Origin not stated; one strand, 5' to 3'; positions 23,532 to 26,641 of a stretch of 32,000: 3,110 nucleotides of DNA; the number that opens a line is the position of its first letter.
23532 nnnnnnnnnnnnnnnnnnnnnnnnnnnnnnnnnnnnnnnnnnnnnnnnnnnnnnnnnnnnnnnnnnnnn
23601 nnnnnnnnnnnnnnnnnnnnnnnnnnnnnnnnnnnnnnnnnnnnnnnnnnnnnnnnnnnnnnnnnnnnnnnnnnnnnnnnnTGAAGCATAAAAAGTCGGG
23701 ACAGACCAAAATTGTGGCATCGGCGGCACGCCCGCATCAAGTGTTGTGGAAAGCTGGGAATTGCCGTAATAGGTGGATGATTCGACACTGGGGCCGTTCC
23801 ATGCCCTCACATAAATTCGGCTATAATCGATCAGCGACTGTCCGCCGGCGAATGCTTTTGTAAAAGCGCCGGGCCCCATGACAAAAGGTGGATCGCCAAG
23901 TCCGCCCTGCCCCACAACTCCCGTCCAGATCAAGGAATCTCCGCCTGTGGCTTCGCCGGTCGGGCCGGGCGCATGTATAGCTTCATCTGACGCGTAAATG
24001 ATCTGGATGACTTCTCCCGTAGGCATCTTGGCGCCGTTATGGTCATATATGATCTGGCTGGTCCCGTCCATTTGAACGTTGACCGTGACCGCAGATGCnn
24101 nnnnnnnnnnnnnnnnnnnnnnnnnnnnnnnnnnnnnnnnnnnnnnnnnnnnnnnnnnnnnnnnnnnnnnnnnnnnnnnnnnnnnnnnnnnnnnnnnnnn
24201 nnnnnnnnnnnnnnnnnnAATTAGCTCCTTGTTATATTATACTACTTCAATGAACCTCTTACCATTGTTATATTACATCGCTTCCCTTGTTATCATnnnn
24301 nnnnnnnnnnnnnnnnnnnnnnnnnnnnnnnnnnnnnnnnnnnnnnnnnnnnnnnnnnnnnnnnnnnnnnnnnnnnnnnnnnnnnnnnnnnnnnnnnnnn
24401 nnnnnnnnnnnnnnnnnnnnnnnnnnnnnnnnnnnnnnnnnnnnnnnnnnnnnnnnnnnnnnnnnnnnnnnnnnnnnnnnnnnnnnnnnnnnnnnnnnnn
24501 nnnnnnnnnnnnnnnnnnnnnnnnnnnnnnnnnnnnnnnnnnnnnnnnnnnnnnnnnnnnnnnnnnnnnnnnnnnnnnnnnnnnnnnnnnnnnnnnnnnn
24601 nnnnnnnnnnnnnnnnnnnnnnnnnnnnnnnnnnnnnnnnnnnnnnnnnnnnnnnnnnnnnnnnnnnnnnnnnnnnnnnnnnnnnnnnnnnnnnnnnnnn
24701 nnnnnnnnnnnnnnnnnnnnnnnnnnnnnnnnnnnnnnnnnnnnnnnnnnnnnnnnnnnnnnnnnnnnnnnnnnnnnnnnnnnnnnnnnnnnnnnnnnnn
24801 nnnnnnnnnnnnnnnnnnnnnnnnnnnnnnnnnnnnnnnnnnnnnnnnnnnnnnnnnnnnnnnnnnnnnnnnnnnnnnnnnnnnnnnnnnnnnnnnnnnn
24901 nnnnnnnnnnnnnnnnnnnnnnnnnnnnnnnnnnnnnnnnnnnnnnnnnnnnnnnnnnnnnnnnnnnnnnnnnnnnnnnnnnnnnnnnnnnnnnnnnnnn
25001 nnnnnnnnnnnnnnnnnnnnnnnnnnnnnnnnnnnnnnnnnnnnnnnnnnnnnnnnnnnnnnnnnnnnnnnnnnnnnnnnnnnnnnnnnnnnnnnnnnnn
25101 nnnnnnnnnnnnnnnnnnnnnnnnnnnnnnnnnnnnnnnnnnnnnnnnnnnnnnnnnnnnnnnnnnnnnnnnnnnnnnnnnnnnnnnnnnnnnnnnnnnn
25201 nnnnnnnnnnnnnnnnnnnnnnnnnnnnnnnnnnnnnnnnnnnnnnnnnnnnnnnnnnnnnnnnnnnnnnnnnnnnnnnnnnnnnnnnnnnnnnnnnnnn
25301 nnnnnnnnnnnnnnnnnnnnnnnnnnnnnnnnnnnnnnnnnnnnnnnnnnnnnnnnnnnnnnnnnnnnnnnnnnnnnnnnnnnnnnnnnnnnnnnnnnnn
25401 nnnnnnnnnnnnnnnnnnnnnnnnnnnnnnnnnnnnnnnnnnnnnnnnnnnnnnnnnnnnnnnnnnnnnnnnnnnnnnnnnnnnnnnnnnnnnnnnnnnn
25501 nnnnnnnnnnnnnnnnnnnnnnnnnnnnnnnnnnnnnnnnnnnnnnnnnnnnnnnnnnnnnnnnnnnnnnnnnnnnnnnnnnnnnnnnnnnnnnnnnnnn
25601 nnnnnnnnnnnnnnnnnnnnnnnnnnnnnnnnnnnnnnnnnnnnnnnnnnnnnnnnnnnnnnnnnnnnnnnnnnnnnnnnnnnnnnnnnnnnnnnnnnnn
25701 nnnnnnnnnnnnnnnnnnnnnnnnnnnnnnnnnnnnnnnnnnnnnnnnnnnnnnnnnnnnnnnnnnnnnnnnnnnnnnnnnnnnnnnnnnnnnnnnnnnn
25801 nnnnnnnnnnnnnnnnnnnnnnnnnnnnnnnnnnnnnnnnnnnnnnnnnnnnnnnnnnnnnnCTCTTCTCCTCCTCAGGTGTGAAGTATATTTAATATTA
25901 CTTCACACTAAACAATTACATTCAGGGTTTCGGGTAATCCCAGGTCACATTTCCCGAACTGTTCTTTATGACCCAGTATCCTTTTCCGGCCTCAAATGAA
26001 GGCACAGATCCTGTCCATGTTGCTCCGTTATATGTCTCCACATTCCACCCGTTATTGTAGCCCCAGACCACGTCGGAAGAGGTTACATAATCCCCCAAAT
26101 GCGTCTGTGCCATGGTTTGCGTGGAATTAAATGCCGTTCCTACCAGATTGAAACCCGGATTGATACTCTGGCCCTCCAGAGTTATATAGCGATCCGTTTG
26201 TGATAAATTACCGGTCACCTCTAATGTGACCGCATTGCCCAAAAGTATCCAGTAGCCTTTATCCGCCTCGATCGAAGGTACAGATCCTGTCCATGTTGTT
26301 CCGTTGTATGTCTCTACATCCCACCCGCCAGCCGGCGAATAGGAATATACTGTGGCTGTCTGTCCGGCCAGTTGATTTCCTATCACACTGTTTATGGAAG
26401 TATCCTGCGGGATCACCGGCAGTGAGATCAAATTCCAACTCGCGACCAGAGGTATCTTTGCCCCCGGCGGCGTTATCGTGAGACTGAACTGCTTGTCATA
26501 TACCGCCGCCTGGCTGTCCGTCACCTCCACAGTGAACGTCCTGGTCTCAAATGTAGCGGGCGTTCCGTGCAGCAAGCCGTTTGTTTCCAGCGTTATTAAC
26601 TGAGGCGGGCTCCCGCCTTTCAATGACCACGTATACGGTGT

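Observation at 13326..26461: CTD-A: a ~100-aa C-terminal domain present five times in four proteins, possibly a new anchoring or sorting module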

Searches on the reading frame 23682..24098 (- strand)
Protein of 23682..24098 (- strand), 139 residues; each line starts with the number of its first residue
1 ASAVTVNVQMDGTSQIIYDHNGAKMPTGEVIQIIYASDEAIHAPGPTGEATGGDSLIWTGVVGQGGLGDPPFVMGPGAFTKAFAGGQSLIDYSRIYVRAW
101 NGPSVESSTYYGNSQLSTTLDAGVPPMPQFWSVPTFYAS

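Call 95: search_solved_structures(query=A10, max_evalue=1)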
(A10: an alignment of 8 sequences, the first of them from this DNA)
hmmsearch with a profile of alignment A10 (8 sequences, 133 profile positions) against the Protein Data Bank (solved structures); distinct sequences matched with E-value up to 1: 5.
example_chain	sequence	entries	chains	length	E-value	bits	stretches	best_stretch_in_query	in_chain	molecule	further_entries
7l6y_A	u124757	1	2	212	0.4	13.9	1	39-120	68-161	Peptidyl-prolyl cis-trans isomerase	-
8jzi_A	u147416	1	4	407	0.61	13.3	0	15-102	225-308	S-adenosylmethionine synthase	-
8jzg_A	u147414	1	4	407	0.61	13.3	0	15-102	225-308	S-adenosylmethionine synthase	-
8jzh_A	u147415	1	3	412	0.63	13.3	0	15-102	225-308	S-adenosylmethionine synthase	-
4onh_A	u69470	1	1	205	0.86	12.8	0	79-124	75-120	T-cell receptor beta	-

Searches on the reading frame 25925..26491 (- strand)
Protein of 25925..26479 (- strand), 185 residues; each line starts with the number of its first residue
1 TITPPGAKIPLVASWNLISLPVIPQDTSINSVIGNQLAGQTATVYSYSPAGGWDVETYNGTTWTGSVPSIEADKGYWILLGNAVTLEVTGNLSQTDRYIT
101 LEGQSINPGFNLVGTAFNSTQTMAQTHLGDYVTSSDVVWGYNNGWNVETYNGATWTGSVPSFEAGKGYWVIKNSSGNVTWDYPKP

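Call 9: search_protein_families(library=pfam, proteins=[window:25925-26479:-], max_evalue=10)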
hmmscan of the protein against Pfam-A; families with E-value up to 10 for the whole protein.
seq(185 aa): 1 family
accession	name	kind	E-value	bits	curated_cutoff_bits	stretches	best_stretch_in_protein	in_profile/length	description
PF21192.3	NMD3_OB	-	0.03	15.1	27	1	116-142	33-59/86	NMD3 OB-fold domain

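Call 59: predict_structure(alignment_id=A8)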
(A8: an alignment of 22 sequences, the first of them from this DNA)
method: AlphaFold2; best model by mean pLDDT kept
length: 189 residues; sequences in the alignment: 22
mean_pLDDT: 83.4   pTM: 0.79
mean pLDDT of the five models: 83.4, 82.8, 76.4, 75.7, 65.8
residues with pLDDT >= 90: 75; 70-90: 84; 50-70: 22; < 50: 8
segments of 3 or more residues with pLDDT < 50: 154-158
pLDDT, mean of each block of 10 residues (from residue 1): 78 94 94 93 92 84 88 87 95 88 63 89 89 85 72 47 79 88 81
secondary structure, 60 per line:
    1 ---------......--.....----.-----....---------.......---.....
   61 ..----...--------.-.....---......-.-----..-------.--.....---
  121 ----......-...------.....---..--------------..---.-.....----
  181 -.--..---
elements in order: E10-15 E18-22 H33-36 E46-52 E56-62 E67-69 E80-84 E88-93 E113-117 H127-130 E141-145 E172-176
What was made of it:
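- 25925..26170 (-): P domain, second lobe of the canonical tandem pair at the C-terminus of S1. Ends in WDYPKP. Pair AF2 model pLDDT 83.4, pTM 0.79 (call 59).
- The pair model is compact (pTM 0.79, call 59). Tandem, pseudo-symmetric repeats are typical of wall-binding modules (call 59; this comparison rests on general knowledge).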

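Call 61: fold_search(model_id=the predicted structure, library=pdb)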
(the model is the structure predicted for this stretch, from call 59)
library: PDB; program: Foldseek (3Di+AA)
matches with E <= 10: 958; with E <= 0.001: 0
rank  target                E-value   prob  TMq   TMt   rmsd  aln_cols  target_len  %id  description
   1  4bq9_B                4.2e-02  0.16  0.19  0.19  20.4       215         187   10  Crystal structure of the FN5 and FN6 domains of NEO1, form 1 (released 2013-06-12)
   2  4bfe_C                6.8e-02  0.08  0.14  0.14  16.7       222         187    8  Structure of the extracellular portion of mouse CD200RLa (released 2013-05-01)
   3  6f1h_C                7.2e-02  0.16  0.21  0.16  29.1       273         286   10  C1rC1s complex (released 2018-01-17)
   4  4bfe_A                8.0e-02  0.08  0.14  0.14  16.8       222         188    8  Structure of the extracellular portion of mouse CD200RLa (released 2013-05-01)
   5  9l99_B                8.9e-02  0.05  0.11  0.07  28.0       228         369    9  Structure of Western equine encephalitis virus McMillan strain in complex with VLDLR LA1-2 (released 2025-06-04)
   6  3p4l                  1.1e-01  0.12  0.19  0.18  20.2       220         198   11  Crystal structure of a hemojuvelin-binding fragment of neogenin (released 2010-11-17)
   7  6f1c_C                1.4e-01  0.14  0.22  0.16  28.8       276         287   10  C1rC1s complex (released 2018-01-17)
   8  7jtr_B                1.4e-01  0.09  0.17  0.14  16.6       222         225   12  Complex of maltose-binding protein (MBP) with single-chain Fv (scFv) (released 2021-05-05)
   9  6f1c_A                1.5e-01  0.11  0.20  0.15  29.5       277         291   10  C1rC1s complex (released 2018-01-17)
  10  4ava                  2.1e-01  0.75  0.26  0.17   5.5        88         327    9  Crystal structure of protein lysine acetyltransferase Rv0998 from Mycobacterium tuberculosis (released 2012-07-11)
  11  9en2_A                2.1e-01  0.09  0.18  0.15  17.3       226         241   11  Crystal structure of the metalloproteinase enhancer PCPE-1 complexed with nanobodies VHH-H4 and VHH-I5 (released 2024-07-03)
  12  6mhr_D                2.3e-01  0.08  0.20  0.18  16.3       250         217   11  Structure of the human 4-1BB / Urelumab Fab complex (released 2018-11-21)
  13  5myo_D                2.4e-01  0.10  0.20  0.19  15.6       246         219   11  Structure of Pyroglutamate-Abeta-specific Fab c#6 in complex with human Abeta-pE3-12-PEGb (released 2017-06-28)
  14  9nrx_J                3.0e-01  0.03  0.11  0.07  29.1       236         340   11  Venezuelan Equine Encephalitis Virus in complex with the single domain antibody V2B3 (released 2025-12-03)
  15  2osl_A                3.2e-01  0.08  0.21  0.19  17.0       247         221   10  Crystal structure of Rituximab Fab in complex with an epitope peptide (released 2007-04-10)
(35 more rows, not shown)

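Call 68: search_solved_structures(query=A8, max_evalue=1)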
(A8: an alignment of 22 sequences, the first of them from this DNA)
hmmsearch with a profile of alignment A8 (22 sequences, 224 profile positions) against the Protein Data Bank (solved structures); distinct sequences matched with E-value up to 1: 0.

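Call 69: fold_search(model_id=the predicted structure, library=viral)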
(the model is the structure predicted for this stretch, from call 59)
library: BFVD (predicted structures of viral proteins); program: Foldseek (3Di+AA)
matches with E <= 10: 727; with E <= 0.001: 1
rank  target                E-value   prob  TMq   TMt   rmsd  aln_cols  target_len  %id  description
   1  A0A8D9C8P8            2.9e-04  1.00  0.50  0.19   7.2       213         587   16  Putative hemin binding protein [uncultured marine phage]
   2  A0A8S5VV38            8.2e-02  0.08  0.13  0.07  16.0       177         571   14  (no name in the UniProt tables at hand)
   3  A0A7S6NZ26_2          9.1e-02  0.12  0.19  0.05  15.6       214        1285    8  (no name in the UniProt tables at hand)
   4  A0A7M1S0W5            1.1e-01  0.07  0.15  0.12  17.0       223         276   14  Uncharacterized protein [uncultured phage cr85_1]
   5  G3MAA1                1.2e-01  0.13  0.14  0.14  14.0       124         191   14  Gp360 [Bacillus phage G]
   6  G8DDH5                1.5e-01  0.10  0.18  0.05  18.1       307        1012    9  (no name in the UniProt tables at hand)
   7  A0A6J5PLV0            1.5e-01  0.08  0.18  0.14  17.9       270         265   10  Uncharacterized protein [uncultured Caudovirales phage]
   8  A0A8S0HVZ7            1.6e-01  0.13  0.14  0.20  14.7       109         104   15  (no name in the UniProt tables at hand)
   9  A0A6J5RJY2            1.6e-01  0.08  0.15  0.04  20.4       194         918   11  Tip attachment protein J [uncultured Caudovirales phage]
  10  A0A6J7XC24            2.0e-01  0.08  0.19  0.18  17.2       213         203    8  Uncharacterized protein [uncultured Caudovirales phage]
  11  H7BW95                2.1e-01  0.06  0.14  0.08  20.7       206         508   13  (no name in the UniProt tables at hand)
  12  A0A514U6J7            2.1e-01  0.06  0.16  0.06  17.3       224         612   13  Probable tail spike protein [Klebsiella phage KMI1]
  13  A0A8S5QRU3            2.1e-01  0.06  0.17  0.04  18.8       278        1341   12  Tail protein [Myoviridae sp. ctgXL3]
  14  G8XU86                2.3e-01  0.10  0.20  0.14  15.2       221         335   10  Membrane protein UL14 [Aotine betaherpesvirus 1]
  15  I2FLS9                2.5e-01  0.47  0.23  0.39   8.4       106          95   10  Uncharacterized protein [Pseudomonas phage tf]
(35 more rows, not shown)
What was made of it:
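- Tried and rejected: BFVD gave one hit, to an unnamed phage-contig protein (call 69).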

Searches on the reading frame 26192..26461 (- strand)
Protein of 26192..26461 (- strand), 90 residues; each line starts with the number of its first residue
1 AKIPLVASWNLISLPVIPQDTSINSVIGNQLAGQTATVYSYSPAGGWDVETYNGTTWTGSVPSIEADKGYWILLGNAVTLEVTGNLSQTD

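Call 13: find_homologous_proteins(query=A3, max_evalue=0.01)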
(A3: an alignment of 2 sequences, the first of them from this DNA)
Query A3 (2 sequences): 4 candidates shared short words with the query, none scored E <= 0.01.
